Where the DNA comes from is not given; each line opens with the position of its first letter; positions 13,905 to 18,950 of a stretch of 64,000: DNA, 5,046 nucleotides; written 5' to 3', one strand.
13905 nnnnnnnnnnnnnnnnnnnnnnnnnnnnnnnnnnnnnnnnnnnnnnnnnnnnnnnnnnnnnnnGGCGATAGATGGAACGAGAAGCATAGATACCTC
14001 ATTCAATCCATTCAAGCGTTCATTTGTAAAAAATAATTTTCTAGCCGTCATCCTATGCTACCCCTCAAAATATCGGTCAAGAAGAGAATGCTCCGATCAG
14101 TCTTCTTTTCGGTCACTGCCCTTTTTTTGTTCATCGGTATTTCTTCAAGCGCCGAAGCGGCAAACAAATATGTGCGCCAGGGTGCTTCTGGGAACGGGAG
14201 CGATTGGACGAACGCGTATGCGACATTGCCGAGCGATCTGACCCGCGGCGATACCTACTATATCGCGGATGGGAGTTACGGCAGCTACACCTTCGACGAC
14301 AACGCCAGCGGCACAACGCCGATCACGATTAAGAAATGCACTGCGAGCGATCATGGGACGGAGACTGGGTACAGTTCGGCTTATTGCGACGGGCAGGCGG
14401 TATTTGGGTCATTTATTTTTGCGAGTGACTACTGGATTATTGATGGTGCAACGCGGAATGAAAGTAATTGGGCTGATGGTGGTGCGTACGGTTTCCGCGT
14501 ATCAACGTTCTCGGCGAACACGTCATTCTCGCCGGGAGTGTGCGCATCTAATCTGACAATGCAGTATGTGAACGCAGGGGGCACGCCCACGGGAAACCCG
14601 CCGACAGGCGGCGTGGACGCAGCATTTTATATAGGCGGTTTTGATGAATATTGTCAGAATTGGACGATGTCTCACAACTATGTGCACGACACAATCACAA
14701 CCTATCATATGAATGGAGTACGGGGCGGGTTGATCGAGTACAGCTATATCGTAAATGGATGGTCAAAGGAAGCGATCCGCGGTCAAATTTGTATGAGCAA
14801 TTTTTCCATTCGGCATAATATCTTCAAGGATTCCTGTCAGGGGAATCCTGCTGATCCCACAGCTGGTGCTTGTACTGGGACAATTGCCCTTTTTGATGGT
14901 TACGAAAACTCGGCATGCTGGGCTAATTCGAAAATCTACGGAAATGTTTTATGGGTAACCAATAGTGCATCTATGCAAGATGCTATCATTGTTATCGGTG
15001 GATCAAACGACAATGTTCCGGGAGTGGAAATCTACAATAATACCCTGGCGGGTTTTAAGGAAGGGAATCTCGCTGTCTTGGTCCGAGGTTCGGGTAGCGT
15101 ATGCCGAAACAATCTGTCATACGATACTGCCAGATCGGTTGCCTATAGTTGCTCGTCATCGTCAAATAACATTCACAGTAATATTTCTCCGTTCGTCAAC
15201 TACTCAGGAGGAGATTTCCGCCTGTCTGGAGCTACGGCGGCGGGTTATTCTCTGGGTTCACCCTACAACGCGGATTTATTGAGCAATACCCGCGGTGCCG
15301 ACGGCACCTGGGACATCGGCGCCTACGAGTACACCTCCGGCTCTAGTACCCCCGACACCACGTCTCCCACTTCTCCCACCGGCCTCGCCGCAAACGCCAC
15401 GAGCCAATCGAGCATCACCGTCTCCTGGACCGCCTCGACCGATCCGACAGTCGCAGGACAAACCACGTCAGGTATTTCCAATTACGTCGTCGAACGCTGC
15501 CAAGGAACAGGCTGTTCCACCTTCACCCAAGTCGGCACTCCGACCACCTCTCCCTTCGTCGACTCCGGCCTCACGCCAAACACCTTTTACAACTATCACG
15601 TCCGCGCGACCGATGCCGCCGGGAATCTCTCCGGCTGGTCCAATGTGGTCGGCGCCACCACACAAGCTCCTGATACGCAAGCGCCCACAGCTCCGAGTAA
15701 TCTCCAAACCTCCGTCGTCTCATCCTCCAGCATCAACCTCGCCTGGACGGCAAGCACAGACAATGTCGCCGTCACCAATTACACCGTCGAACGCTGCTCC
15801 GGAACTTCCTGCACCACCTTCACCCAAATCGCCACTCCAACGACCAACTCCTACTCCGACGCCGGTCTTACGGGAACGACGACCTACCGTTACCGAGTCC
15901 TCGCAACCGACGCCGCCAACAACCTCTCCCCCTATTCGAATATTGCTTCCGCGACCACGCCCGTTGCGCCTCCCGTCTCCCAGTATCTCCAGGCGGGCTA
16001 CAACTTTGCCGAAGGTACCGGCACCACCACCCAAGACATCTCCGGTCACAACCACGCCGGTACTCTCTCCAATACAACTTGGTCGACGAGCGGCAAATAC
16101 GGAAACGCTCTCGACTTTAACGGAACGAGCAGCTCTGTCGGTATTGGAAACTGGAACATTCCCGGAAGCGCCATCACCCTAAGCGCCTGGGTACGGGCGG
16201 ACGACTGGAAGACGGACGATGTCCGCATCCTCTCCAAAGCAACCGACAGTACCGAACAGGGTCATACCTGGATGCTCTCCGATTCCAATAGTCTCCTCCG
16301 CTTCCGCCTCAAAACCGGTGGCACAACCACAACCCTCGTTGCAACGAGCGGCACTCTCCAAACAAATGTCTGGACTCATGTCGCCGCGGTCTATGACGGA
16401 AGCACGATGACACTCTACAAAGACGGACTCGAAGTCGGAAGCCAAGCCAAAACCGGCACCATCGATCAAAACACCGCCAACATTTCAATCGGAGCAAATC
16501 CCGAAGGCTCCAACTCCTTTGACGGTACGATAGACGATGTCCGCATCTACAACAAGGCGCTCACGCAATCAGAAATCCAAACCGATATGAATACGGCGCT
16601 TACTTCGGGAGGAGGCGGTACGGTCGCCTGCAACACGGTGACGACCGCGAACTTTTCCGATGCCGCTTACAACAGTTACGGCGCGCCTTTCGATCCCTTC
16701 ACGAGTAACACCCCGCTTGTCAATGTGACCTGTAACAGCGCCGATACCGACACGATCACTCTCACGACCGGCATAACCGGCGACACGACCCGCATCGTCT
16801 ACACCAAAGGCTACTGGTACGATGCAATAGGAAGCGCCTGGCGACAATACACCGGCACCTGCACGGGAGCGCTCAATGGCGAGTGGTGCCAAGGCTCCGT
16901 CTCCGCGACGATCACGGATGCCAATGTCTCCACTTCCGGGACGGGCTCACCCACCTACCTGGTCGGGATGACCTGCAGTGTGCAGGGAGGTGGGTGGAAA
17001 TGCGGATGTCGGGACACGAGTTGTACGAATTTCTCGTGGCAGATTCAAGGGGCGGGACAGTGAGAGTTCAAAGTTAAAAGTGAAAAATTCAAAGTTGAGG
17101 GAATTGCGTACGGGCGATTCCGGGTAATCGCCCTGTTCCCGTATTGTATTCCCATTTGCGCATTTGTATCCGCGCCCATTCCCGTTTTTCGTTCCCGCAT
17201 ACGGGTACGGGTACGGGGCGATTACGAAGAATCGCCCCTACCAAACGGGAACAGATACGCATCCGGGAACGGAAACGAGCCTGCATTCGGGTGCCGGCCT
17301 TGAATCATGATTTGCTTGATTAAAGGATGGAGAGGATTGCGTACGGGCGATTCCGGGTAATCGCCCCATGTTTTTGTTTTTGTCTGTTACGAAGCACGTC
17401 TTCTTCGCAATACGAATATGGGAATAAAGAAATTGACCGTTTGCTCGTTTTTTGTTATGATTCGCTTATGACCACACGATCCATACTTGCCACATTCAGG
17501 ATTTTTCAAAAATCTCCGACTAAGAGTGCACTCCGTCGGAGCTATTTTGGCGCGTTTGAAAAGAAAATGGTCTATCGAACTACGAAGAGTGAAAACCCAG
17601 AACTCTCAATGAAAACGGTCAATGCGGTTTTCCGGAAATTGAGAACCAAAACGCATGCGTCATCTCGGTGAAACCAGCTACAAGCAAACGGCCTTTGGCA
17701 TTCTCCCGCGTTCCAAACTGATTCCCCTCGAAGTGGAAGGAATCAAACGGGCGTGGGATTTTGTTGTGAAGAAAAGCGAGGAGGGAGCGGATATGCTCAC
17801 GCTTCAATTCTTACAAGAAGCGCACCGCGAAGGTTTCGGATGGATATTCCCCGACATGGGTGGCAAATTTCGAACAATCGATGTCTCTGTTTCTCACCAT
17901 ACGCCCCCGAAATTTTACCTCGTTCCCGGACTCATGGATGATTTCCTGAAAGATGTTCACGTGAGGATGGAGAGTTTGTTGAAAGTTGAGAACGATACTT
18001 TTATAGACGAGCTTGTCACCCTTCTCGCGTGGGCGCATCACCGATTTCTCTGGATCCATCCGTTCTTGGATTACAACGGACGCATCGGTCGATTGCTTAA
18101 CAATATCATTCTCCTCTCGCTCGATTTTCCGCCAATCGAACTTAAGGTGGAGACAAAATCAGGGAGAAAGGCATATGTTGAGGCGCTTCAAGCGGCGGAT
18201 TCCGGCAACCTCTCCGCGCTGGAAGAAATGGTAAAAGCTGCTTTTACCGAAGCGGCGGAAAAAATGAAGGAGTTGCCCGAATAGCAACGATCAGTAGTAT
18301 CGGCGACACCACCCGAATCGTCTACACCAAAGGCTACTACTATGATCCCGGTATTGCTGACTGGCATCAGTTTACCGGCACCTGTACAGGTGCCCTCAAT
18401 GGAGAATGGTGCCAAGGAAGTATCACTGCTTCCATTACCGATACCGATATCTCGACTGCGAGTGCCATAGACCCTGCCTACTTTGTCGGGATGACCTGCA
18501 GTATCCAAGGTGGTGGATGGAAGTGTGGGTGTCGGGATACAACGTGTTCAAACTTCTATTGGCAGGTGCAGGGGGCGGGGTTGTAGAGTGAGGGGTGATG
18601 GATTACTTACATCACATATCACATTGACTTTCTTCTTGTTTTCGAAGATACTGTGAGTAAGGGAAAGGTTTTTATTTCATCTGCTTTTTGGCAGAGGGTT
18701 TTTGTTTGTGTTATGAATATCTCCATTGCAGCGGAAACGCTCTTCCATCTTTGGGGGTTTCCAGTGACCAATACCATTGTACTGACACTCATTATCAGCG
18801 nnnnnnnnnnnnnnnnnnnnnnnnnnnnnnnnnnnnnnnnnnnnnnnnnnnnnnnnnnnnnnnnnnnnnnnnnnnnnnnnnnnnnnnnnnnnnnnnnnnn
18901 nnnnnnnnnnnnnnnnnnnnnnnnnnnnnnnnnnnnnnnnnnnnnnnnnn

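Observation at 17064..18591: Fic toxin module with degenerate active-site motif and candidate alpha-inh antitoxin, wedged between a surface-protein gene and an orphan C-terminal-domain fragment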

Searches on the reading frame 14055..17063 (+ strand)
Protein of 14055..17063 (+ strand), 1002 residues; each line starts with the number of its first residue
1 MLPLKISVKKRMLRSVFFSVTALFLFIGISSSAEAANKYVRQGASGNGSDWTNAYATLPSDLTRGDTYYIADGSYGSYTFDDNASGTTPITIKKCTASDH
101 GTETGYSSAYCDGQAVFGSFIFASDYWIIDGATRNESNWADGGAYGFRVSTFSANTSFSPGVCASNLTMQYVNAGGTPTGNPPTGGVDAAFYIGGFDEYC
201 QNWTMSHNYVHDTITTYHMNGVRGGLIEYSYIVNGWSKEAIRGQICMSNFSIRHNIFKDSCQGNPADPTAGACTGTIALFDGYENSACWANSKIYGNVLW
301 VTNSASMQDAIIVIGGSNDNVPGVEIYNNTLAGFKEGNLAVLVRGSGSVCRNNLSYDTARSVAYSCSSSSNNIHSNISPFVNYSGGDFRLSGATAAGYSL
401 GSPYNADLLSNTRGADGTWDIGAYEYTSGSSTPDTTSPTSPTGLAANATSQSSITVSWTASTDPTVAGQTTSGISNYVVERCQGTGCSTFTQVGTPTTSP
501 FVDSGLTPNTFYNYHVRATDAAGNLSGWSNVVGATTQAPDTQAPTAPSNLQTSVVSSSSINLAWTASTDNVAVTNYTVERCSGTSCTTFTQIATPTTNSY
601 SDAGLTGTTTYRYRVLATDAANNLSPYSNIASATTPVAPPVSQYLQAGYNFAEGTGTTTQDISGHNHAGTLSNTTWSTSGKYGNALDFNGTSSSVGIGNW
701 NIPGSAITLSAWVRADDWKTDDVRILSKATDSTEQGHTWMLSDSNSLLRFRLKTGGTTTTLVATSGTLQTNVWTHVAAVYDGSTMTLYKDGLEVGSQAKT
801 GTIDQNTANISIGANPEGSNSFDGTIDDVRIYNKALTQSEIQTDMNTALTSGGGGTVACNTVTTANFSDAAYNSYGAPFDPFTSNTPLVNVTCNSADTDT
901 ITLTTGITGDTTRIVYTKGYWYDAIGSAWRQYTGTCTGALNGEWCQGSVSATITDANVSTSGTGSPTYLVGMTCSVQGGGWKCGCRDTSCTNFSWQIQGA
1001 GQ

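Call 9: search_protein_families(library=pfam, proteins=[window:14055-17063:+], max_evalue=1)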
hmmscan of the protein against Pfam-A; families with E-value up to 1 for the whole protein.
window:14055-17063:+ (1002 aa): 8 families
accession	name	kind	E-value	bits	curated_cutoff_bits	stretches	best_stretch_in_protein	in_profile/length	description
PF13385.13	Laminin_G_3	-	2.2e-33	116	27.6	1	689-842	1-151/151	Concanavalin A-like lectin/glucanases superfamily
PF00041.27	fn3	-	6.4e-15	55.6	25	2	546-630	2-80/84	Fibronectin type III domain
PF02210.31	Laminin_G_2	-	1.5e-05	25.9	22.9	1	744-832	26-124/126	Laminin G domain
PF25788.1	Ig_Rha78A_N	-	0.00011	22.8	27.4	2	555-635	15-101/105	Rha78A-like, N-terminal immunoglobulin domain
PF22925.3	TS_C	-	0.00027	21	27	1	706-838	68-201/202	Trans-sialidase, C-terminal domain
PF00054.30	Laminin_G_1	-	0.01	16.5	24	1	748-834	31-128/131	Laminin G domain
PF02973.23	Sialidase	-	0.011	15.6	26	1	782-844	116-184/189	Sialidase, N-terminal domain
PF00354.24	Pentaxin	-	0.13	12.3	25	1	773-847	85-169/194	Pentaxin family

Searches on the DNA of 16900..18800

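Call 30: search_rna_families(source=window, start=16900, end=18800, threshold=evalue, max_evalue=1)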
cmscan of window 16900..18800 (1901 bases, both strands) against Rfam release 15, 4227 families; matches with E-value up to 1: 0.
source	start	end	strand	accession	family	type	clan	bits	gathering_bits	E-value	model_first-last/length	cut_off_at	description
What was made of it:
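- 17064..17432 (+): Hairpin-rich spacer. Three GTAC-flanked palindromic repeat copies lie at 17097-17133, 17201-17237 and 17330-17366. The last copy is followed by a T-run and looks like a terminator (17345-17376). No Rfam match (call 30).
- Tried and rejected: A scan of 16900-18800 found nothing (call 30).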

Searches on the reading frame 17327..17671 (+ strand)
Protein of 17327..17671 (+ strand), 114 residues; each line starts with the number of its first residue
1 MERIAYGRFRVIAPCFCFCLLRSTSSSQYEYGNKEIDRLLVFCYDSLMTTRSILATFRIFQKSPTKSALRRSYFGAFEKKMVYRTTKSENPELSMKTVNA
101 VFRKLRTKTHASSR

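Call 4: search_protein_families(library=ncbifam, proteins=[window:17327-17671:+], max_evalue=1)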
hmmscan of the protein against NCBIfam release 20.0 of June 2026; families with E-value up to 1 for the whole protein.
window:17327-17671:+ (114 aa): 1 family
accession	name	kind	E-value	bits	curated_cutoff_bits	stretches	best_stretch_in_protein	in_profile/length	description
NF003963.0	PRK05454.2-6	equivalog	0.091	11.1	884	1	34-67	217-250/610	glucans biosynthesis glucosyltransferase MdoH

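Call 9: search_protein_families(library=pfam, proteins=[window:17327-17671:+], max_evalue=1)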
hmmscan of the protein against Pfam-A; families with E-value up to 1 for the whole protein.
window:17327-17671:+ (114 aa): 0 families
